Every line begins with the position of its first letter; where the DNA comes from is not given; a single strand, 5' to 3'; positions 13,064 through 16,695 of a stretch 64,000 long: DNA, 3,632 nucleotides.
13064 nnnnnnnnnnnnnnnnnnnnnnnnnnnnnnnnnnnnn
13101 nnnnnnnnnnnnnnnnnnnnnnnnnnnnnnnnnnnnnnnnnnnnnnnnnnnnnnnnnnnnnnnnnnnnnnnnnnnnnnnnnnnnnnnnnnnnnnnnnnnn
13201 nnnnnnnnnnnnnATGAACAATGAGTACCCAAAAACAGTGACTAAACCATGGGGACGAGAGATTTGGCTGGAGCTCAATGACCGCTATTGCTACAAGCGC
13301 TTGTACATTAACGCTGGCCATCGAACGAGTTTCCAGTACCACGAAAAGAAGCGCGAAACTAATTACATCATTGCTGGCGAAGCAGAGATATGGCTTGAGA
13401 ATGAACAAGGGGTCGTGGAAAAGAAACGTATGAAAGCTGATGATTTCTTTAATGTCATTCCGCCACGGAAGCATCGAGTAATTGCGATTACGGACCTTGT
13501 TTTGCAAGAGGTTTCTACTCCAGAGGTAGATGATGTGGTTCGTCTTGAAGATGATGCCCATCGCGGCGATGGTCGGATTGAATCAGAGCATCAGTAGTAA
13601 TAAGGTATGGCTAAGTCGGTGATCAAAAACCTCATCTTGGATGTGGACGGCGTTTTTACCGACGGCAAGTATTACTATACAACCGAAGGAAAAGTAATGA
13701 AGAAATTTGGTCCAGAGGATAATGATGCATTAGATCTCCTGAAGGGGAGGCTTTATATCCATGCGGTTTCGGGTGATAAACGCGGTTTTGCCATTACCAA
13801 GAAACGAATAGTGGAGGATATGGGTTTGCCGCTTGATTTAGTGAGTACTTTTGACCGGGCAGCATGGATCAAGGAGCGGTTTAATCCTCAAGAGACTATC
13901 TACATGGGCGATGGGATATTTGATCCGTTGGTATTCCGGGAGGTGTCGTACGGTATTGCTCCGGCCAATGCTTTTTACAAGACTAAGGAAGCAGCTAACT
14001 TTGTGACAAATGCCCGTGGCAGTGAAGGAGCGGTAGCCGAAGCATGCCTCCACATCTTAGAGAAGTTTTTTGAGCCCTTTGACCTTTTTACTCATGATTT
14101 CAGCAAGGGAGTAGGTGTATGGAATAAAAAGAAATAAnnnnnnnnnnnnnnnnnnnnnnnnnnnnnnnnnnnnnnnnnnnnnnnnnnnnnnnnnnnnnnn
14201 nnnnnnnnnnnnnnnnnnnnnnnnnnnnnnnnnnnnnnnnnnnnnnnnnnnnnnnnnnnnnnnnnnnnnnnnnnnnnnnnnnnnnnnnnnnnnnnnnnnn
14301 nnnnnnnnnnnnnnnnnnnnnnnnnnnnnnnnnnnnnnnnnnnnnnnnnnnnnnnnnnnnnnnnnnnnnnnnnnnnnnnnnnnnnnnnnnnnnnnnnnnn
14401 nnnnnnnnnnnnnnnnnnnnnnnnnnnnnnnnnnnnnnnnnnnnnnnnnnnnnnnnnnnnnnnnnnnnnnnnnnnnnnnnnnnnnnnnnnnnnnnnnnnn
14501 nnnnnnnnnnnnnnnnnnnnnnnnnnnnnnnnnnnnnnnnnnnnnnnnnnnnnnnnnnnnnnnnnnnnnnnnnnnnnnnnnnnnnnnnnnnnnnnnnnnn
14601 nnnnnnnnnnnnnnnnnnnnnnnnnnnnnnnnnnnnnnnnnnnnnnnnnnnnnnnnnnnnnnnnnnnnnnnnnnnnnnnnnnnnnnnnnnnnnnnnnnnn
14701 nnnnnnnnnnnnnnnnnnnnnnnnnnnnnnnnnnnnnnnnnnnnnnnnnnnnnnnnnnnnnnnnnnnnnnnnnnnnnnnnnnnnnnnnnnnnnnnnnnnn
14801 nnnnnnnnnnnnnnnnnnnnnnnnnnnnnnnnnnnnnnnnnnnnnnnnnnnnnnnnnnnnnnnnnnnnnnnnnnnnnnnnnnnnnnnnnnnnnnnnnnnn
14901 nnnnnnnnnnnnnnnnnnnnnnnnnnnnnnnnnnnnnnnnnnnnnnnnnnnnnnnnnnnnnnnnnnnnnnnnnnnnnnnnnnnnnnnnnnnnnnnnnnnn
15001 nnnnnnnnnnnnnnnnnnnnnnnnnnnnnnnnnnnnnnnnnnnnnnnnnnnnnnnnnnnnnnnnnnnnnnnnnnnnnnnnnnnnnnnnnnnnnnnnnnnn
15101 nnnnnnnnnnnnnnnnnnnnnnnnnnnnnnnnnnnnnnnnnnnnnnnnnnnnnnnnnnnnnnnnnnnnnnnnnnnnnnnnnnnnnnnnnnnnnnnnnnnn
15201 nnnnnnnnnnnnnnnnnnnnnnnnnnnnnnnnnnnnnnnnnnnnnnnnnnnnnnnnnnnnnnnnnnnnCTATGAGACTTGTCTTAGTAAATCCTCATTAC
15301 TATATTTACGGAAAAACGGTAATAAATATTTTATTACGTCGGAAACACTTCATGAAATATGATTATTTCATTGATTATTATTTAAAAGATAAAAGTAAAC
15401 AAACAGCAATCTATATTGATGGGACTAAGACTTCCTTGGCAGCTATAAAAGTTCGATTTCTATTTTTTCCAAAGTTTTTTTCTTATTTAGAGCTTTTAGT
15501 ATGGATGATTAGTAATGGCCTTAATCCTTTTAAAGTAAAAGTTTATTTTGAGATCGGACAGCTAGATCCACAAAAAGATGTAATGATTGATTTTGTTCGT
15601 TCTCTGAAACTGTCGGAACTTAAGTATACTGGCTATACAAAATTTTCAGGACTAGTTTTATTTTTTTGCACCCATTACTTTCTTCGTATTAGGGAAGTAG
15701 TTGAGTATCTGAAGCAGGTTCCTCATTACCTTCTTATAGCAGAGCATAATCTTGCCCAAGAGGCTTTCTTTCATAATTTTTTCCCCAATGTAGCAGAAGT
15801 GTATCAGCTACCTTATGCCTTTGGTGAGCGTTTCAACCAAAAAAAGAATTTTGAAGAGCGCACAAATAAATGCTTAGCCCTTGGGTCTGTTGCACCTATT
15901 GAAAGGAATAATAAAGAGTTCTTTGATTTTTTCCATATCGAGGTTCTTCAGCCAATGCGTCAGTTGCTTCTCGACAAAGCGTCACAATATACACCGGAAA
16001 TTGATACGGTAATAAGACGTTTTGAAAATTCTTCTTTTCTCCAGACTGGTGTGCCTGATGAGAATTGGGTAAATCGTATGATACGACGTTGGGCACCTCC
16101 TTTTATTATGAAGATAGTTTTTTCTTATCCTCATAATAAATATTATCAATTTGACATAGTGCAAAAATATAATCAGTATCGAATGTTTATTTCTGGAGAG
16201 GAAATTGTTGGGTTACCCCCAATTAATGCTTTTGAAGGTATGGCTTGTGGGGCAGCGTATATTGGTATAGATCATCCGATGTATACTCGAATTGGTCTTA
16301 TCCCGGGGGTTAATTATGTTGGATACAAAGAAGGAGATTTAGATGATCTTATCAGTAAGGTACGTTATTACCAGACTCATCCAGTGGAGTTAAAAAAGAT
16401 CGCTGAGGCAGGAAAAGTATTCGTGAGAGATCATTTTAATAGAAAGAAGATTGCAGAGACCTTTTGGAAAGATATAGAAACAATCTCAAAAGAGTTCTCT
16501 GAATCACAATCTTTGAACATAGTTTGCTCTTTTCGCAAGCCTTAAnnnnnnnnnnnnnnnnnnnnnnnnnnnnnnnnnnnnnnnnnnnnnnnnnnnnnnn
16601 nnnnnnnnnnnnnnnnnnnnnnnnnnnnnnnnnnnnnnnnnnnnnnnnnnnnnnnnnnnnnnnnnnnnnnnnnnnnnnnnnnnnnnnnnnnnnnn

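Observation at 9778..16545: Tight seven-gene operon suggesting an undescribed nucleotide-sugar pathway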

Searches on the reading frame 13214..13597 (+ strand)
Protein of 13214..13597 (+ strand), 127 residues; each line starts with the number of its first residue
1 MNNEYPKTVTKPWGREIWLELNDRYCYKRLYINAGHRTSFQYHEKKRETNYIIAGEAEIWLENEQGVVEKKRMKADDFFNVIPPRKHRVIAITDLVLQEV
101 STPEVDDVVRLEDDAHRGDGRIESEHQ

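Call 3: search_protein_families(library=pfam, proteins=[window:13214-13597:+], max_evalue=0.01)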
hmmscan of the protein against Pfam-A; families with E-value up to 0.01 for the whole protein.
window:13214-13597:+ (127 aa): 2 families
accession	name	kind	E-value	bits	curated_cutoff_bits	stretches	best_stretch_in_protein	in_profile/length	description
PF01050.24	MannoseP_isomer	-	2.3e-07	31.4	23.6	1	7-113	10-116/116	Mannose-6-phosphate isomerase C-terminal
PF07883.17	Cupin_2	-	7.1e-06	26.1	27.2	1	32-94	5-61/70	Cupin domain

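Call 4: search_protein_families(library=ncbifam, proteins=[window:13214-13597:+], max_evalue=0.01)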
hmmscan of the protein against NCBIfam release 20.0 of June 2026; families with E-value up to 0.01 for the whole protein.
window:13214-13597:+ (127 aa): 3 families
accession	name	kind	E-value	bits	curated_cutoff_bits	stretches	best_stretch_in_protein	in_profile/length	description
TIGR01479.1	GMP_PMI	equivalog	3.9e-08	32.5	372.95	1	6-115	356-465/467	mannose-1-phosphate guanylyltransferase/mannose-6-phosphate isomerase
NF012004.0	PRK15460.1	equivalog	5e-06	25.4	859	1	7-113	367-473/478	mannose-1-phosphate guanyltransferase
NF009806.0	PRK13290.1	subfamily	0.001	19.1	128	1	27-106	37-112/130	ectoine synthase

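Call 26: search_solved_structures(query=window:13214-13597:+, max_evalue=1)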
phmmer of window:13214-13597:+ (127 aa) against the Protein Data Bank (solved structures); distinct sequences matched with E-value up to 1: 7.
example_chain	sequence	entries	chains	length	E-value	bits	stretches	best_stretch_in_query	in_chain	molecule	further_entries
7zvm_A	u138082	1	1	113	0.13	15.8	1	39-90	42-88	Mannose-6-phosphate isomerase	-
7zvy_E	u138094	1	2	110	0.29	14.7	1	38-91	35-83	Cupin_2 domain-containing protein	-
7zvy_G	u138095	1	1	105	0.3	14.6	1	39-91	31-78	Cupin_2 domain-containing protein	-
7zvy_B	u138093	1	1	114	0.3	14.6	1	38-91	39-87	Cupin_2 domain-containing protein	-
7zvy_A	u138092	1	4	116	0.31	14.6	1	38-91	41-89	Cupin_2 domain-containing protein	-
5fq0_B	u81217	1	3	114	0.81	13.2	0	41-109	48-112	KDGF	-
5fq0_A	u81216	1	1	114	0.85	13.1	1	41-109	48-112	KDGF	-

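Call 82: search_protein_families(library=phrogs, proteins=[window:13214-13597:+], max_evalue=0.00001)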
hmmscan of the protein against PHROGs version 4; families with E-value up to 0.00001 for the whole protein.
window:13214-13597:+ (127 aa): 1 family
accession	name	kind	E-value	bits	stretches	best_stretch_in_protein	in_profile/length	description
phrog_7851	-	other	2.7e-19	70.3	1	7-107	6-108/117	cysteine dioxygenase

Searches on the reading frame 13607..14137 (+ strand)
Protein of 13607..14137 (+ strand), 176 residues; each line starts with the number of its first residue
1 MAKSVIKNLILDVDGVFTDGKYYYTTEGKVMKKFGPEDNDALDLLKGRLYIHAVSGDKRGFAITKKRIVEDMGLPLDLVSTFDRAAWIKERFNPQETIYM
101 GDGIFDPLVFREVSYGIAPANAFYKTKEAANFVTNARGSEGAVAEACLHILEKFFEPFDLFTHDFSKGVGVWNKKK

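Call 3: search_protein_families(library=pfam, proteins=[window:13607-14137:+], max_evalue=0.01)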
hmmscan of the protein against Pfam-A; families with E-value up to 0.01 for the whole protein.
window:13607-14137:+ (176 aa): 1 family
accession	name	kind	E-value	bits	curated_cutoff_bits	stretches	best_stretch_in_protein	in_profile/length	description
PF08282.18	Hydrolase_3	-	0.00013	22.3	20.9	1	92-145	201-253/255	haloacid dehalogenase-like hydrolase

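Call 4: search_protein_families(library=ncbifam, proteins=[window:13607-14137:+], max_evalue=0.01)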
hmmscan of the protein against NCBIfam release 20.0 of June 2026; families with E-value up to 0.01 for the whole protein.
window:13607-14137:+ (176 aa): 9 families
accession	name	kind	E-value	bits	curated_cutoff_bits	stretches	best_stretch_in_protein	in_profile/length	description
TIGR01670.1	KdsC-phosphatas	subfamily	4.5e-17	62.4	106.95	1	6-151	1-149/154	3-deoxy-D-manno-octulosonate 8-phosphate phosphatase, YrbI family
NF007019.0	PRK09484.1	equivalog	6.6e-15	55.2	208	1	5-151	24-173/187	3-deoxy-manno-octulosonate-8-phosphatase KdsC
NF058599.1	KDN-9-PPhBT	equivalog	1.5e-13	51.2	180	1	6-152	2-151/152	3-deoxy-D-glycero-D-galacto-nonulopyranosonate 9-phosphatase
TIGR02726.1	phenyl_P_delta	equivalog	2e-11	44.3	281.95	1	5-151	6-155/169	phenylphosphate carboxylase subunit delta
NF002245.0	PRK01158.1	equivalog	4.5e-09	36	198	1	92-153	171-231/233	phosphoglycolate phosphatase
TIGR01482.1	SPP-subfamily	subfamily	5.9e-07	29.3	107.15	1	92-153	163-223/225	sucrose-phosphate phosphatase subfamily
TIGR01487.1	Pglycolate_arch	equivalog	1e-06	28.8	122.75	1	92-141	161-210/215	phosphoglycolate phosphatase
TIGR00099.1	Cof-subfamily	subfamily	0.00082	19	137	1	91-145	201-254/256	Cof-type HAD-IIB family hydrolase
TIGR01662.1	HAD-SF-IIIA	subfamily_domain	0.0013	18.8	44.6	1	7-105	1-122/141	HAD-IIIA family hydrolase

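Call 27: search_solved_structures(query=window:13607-14137:+, max_evalue=0.01)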
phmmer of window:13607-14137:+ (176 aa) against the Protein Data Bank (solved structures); distinct sequences matched with E-value up to 0.01: 19.
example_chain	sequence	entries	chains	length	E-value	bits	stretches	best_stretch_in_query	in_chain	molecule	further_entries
2p9j_A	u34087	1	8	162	9e-16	61.4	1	6-147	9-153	Hypothetical protein AQ2171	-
3mn1_A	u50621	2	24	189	2.2e-14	56.9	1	5-151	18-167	probable yrbi family phosphatase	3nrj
3n07_A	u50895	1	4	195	4.4e-13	52.6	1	5-153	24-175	3-deoxy-D-manno-octulosonate 8-phosphate phosphatase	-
4um5_A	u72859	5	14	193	7.4e-13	51.9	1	6-164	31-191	3-DEOXY-D-MANNO-OCTULOSONATE 8-PHOSPHATE PHOSPHATASE KDSC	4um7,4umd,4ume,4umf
7t35_A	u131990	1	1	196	1e-11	48.1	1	6-149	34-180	3-deoxy-D-manno-octulosonate 8-phosphate phosphatase KdsC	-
4nav_D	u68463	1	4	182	1.9e-11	47.3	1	9-151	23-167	HYPOTHETICAL PROTEIN XCC279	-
3n1u_A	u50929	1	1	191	1.1e-10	44.8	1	5-151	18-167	Hydrolase, HAD superfamily, subfamily III A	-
1j8d_A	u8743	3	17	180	1.3e-10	44.6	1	6-152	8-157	deoxy-D-mannose-octulosonate 8-phosphate phosphatase | 3-deoxy-D-manno-octulosonate 8-phosphate phosphatase KdsC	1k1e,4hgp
3ij5_A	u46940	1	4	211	8.7e-10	41.9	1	6-151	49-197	3-deoxy-D-manno-octulosonate 8-phosphate phosphatase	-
3i6b_A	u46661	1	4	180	2.1e-09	40.6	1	5-149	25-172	3-deoxy-D-manno-octulosonate 8-phosphate phosphatase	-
2r8e_A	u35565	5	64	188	2.3e-09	40.5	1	5-149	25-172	3-deoxy-D-manno-octulosonate 8-phosphate phosphatase | YrbI from Escherichia coli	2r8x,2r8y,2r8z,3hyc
3e81_A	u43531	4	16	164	2.3e-08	37.3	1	6-151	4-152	Acylneuraminate cytidylyltransferase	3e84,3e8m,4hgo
4hgq_A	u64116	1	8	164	6.6e-08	35.8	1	6-151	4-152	Acylneuraminate cytidylyltransferase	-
4hgr_A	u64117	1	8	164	7e-08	35.7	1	6-151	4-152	Acylneuraminate cytidylyltransferase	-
3ewi_A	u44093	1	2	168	2.4e-06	30.7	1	6-151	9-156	N-acylneuraminate cytidylyltransferase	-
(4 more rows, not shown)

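Call 82: search_protein_families(library=phrogs, proteins=[window:13607-14137:+], max_evalue=0.00001)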
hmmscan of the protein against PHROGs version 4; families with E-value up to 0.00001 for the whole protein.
window:13607-14137:+ (176 aa): 1 family
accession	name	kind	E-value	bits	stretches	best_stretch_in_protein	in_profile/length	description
phrog_4901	-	other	1.5e-07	32.1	0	93-152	208-266/273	hydrolase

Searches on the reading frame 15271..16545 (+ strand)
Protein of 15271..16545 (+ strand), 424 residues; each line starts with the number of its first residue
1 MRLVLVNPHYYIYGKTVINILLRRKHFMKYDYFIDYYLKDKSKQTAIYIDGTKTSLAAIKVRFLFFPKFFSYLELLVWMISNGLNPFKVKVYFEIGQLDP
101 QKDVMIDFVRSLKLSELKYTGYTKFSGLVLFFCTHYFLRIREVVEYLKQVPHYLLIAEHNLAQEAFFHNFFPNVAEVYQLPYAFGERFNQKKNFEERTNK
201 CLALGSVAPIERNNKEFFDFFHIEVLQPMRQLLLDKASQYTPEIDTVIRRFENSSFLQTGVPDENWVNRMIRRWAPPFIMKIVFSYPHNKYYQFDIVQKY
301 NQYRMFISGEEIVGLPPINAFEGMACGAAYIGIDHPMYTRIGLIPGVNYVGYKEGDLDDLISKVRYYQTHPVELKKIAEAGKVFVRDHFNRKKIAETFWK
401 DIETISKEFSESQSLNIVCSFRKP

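Call 3: search_protein_families(library=pfam, proteins=[window:15271-16545:+], max_evalue=0.01)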
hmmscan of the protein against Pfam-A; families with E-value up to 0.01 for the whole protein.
window:15271-16545:+ (424 aa): 2 families
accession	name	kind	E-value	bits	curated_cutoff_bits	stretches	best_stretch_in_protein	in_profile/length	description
PF13524.12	Glyco_trans_1_2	-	1.7e-08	34.9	25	1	292-398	36-142/144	Glycosyl transferase-like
PF05686.18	Glyco_transf_90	-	3.2e-05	23.5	24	1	341-400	254-314/396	Glycosyl transferase family 90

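Call 4: search_protein_families(library=ncbifam, proteins=[window:15271-16545:+], max_evalue=0.01)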
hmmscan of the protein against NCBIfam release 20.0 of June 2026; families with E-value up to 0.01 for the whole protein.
window:15271-16545:+ (424 aa): 0 families

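Call 82: search_protein_families(library=phrogs, proteins=[window:15271-16545:+], max_evalue=0.00001)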
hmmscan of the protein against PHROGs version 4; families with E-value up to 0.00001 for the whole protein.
window:15271-16545:+ (424 aa): 0 families
